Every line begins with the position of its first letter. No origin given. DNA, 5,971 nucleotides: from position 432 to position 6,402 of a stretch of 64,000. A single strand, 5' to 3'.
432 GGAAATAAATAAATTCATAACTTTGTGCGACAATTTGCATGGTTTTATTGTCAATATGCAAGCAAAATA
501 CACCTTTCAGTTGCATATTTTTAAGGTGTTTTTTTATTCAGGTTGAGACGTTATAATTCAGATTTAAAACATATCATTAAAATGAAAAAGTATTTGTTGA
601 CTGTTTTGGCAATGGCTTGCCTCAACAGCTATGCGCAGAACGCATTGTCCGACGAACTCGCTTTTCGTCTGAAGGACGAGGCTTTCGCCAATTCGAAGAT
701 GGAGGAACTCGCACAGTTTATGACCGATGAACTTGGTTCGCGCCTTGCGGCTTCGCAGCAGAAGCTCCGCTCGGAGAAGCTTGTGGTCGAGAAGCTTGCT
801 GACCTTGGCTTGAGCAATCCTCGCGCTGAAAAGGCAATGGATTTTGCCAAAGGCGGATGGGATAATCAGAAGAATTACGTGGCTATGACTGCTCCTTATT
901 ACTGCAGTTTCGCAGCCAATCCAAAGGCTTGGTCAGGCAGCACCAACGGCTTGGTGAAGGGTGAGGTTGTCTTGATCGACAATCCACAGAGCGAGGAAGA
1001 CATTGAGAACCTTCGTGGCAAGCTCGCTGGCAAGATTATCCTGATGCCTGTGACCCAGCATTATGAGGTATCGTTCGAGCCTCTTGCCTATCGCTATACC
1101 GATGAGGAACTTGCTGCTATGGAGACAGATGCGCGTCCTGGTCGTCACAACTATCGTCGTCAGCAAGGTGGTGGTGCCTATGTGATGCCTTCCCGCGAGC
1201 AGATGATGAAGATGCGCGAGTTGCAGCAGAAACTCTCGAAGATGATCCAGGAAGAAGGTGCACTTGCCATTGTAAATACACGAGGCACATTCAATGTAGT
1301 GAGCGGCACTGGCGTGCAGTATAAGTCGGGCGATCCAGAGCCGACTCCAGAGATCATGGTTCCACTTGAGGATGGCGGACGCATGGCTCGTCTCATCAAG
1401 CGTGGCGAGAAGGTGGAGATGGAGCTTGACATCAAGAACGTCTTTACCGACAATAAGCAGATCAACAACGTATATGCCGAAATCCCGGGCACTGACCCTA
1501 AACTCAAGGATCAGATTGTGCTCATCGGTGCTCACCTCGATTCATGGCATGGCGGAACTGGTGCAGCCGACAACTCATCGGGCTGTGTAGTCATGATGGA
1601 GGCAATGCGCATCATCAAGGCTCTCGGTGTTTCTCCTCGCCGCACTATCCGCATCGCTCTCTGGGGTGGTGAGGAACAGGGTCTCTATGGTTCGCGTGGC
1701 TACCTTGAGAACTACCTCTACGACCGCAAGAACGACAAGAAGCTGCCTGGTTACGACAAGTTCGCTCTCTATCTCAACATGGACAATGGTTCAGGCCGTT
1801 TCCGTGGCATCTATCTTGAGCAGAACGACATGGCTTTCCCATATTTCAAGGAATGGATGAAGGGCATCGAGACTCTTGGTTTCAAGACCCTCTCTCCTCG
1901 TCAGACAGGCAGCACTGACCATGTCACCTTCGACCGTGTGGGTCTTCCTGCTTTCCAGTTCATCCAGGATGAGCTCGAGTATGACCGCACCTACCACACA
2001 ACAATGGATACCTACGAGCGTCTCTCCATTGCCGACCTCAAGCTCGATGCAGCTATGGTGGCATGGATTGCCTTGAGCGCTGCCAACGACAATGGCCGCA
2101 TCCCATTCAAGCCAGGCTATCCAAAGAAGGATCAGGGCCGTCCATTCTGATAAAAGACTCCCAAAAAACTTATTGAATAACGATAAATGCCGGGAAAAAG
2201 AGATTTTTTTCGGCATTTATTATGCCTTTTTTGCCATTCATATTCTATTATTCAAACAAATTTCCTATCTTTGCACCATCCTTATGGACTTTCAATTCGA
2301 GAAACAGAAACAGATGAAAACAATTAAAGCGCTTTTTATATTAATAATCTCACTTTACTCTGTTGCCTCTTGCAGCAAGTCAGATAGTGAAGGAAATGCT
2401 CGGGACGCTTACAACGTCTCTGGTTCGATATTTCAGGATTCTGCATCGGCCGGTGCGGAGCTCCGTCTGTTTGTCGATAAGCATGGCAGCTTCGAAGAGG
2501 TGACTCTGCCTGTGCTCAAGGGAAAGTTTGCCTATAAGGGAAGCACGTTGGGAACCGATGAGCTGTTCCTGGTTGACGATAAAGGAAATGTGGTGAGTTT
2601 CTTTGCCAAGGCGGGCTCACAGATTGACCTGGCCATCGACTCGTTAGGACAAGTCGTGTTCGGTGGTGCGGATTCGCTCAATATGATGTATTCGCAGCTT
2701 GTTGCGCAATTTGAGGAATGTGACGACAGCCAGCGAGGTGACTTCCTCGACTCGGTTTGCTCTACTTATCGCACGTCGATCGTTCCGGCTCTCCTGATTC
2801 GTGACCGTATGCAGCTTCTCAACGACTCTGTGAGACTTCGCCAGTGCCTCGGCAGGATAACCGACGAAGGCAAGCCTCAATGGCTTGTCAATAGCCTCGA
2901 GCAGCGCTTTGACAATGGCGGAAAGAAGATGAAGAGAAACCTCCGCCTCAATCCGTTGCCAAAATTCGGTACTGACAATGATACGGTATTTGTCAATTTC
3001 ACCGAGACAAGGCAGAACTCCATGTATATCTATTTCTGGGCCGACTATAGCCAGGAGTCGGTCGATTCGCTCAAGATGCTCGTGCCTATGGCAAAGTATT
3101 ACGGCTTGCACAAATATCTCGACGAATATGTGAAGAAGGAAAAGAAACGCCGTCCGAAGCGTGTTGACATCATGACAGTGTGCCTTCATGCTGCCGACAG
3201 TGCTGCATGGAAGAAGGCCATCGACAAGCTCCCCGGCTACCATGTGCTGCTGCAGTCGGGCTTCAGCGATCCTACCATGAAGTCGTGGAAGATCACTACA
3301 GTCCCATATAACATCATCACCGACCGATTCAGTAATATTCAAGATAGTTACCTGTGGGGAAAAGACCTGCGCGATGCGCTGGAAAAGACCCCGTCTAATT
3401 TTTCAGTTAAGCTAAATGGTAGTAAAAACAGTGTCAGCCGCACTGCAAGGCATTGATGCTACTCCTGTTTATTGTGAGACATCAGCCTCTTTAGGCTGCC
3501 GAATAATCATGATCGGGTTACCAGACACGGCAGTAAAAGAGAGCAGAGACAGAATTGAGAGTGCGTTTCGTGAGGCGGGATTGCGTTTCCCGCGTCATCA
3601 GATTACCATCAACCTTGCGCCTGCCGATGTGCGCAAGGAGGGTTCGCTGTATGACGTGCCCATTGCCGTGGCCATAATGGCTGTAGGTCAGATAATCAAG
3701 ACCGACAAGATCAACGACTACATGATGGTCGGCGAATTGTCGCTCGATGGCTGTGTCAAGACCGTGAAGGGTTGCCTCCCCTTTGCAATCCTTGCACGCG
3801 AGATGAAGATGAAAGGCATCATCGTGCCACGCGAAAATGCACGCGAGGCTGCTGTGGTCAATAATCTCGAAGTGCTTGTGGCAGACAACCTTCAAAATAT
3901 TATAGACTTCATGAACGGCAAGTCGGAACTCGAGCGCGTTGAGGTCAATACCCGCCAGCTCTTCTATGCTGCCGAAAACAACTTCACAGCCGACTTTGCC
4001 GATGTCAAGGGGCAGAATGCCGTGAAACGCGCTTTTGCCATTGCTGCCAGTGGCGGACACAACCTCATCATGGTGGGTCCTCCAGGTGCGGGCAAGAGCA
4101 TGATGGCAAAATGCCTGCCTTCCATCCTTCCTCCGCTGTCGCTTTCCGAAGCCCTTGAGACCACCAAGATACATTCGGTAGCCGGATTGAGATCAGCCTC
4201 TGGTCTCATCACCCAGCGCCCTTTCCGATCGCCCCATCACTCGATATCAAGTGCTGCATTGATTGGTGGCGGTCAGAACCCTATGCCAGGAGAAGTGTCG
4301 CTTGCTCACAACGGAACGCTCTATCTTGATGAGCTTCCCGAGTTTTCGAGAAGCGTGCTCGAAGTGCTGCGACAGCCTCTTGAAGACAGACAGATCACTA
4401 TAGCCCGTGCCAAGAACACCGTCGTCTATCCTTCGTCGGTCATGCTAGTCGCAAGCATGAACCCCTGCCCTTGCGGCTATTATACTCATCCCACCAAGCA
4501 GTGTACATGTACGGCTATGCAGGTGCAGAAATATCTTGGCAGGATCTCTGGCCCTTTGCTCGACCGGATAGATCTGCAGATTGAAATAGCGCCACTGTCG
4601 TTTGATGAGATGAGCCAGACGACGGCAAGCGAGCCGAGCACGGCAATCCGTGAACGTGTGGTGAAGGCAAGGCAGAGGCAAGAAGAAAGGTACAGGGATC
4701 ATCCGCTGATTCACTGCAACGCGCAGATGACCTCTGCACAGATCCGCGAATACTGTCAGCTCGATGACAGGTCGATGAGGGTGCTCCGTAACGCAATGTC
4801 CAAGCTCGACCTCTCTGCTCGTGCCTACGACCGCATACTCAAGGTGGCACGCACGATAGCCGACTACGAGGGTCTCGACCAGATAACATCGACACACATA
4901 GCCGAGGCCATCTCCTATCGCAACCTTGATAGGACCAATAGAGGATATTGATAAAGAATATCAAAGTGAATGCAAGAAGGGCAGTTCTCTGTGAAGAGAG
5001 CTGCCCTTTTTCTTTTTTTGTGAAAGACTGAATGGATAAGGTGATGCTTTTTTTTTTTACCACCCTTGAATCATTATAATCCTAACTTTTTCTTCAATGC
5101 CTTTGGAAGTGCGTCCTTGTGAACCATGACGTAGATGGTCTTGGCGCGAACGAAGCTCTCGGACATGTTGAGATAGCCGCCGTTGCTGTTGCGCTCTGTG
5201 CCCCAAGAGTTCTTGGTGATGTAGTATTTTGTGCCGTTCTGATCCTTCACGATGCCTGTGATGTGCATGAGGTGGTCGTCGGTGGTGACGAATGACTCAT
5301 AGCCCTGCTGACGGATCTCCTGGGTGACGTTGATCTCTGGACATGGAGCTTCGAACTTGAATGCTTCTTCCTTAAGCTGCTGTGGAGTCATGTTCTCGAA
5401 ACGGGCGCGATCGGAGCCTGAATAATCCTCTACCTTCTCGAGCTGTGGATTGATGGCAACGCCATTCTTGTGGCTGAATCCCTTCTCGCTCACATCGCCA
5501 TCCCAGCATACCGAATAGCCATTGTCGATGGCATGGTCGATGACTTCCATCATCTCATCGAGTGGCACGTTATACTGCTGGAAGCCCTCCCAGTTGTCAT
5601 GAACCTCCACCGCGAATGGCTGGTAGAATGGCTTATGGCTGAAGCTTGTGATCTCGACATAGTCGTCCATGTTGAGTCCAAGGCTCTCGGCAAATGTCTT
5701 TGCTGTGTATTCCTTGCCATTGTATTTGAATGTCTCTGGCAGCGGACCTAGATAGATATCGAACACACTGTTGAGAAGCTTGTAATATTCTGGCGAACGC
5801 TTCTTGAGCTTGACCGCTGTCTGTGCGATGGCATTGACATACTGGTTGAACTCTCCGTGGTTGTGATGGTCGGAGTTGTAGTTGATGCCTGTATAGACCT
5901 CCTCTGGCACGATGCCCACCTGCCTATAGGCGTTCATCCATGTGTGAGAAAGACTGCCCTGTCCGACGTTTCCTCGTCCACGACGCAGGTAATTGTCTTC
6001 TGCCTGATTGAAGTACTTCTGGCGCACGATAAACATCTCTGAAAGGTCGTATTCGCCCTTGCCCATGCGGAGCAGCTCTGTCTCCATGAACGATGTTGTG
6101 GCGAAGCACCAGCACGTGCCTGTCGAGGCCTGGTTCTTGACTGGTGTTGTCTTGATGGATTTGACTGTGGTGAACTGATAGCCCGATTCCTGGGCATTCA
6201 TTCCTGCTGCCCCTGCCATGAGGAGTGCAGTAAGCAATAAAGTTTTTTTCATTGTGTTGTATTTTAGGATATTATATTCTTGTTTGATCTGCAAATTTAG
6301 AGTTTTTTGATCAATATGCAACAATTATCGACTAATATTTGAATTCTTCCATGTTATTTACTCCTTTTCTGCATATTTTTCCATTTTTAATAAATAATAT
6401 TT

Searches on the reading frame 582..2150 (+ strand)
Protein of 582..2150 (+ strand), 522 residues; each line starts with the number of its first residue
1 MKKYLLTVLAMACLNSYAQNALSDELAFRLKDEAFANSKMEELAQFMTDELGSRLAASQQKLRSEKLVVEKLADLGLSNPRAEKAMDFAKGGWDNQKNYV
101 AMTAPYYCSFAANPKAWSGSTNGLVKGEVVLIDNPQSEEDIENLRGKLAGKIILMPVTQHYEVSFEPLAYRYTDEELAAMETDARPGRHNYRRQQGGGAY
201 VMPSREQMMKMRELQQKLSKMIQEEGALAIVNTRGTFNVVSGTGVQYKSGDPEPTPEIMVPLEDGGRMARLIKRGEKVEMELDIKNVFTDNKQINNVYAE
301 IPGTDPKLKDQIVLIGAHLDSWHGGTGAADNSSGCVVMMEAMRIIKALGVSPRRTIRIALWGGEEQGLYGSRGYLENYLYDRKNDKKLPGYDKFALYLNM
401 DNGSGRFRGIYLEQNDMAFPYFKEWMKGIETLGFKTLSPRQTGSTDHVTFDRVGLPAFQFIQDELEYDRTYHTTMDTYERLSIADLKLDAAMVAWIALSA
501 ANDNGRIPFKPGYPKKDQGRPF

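Call 57: search_protein_families(library=pfam, proteins=[window:582-2150:+], max_evalue=0.00001)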
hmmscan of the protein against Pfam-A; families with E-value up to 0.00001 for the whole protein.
window:582-2150:+ (522 aa): 2 families
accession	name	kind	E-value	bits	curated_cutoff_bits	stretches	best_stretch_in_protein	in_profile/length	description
PF04389.22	Peptidase_M28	-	5.9e-35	121.2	21.3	1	296-486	1-182/193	Peptidase family M28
PF01546.33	Peptidase_M20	-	4.2e-07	30.5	24.6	1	325-382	30-86/206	Peptidase family M20/M25/M40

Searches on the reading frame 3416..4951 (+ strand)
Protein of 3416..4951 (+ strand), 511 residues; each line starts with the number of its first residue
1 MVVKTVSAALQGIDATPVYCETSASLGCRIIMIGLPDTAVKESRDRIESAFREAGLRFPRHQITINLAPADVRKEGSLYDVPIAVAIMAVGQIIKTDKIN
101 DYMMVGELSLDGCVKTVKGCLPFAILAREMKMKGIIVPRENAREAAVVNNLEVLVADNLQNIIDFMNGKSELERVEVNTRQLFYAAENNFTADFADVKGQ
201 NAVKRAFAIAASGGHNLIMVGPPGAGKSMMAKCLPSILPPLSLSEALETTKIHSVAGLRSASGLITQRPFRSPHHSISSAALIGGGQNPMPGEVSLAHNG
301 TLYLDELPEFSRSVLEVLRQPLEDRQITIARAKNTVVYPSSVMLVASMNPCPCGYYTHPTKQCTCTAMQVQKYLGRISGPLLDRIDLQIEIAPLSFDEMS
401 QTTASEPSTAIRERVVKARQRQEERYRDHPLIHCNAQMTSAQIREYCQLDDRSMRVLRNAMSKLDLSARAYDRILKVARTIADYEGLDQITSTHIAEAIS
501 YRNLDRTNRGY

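Call 57: search_protein_families(library=pfam, proteins=[window:3416-4951:+], max_evalue=0.00001)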
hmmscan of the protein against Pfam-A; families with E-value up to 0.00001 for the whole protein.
window:3416-4951:+ (511 aa): 5 families
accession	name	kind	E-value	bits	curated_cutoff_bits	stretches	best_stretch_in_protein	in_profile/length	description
PF01078.27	Mg_chelatase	-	4.7e-95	317.3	20.3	1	193-397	1-205/207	Magnesium chelatase, subunit ChlI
PF13541.12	ChlI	-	5.2e-39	133.3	27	1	30-141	12-121/121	Subunit ChlI of Mg-chelatase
PF13335.12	Mg_chelatase_C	-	5.2e-34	117.2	26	1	406-502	2-94/94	Magnesium chelatase, subunit ChlI C-terminal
PF07728.20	AAA_5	-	2.5e-09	37.7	22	1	216-352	1-125/139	AAA domain (dynein-related subfamily)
PF00493.29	MCM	-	1.6e-06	27.8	23.3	0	211-359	54-181/224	MCM P-loop domain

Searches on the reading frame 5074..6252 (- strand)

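Call 57: search_protein_families(library=pfam, proteins=[window:5074-6252:-], max_evalue=0.00001)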
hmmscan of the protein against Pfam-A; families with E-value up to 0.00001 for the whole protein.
window:5074-6252:- (392 aa): 2 families
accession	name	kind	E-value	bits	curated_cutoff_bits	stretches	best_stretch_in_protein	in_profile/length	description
PF03051.21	Peptidase_C1_2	-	5.7e-17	62.1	22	1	324-389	358-423/438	Peptidase C1-like family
PF00112.29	Peptidase_C1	-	9e-14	52.5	20.7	1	32-141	11-108/220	Papain family cysteine protease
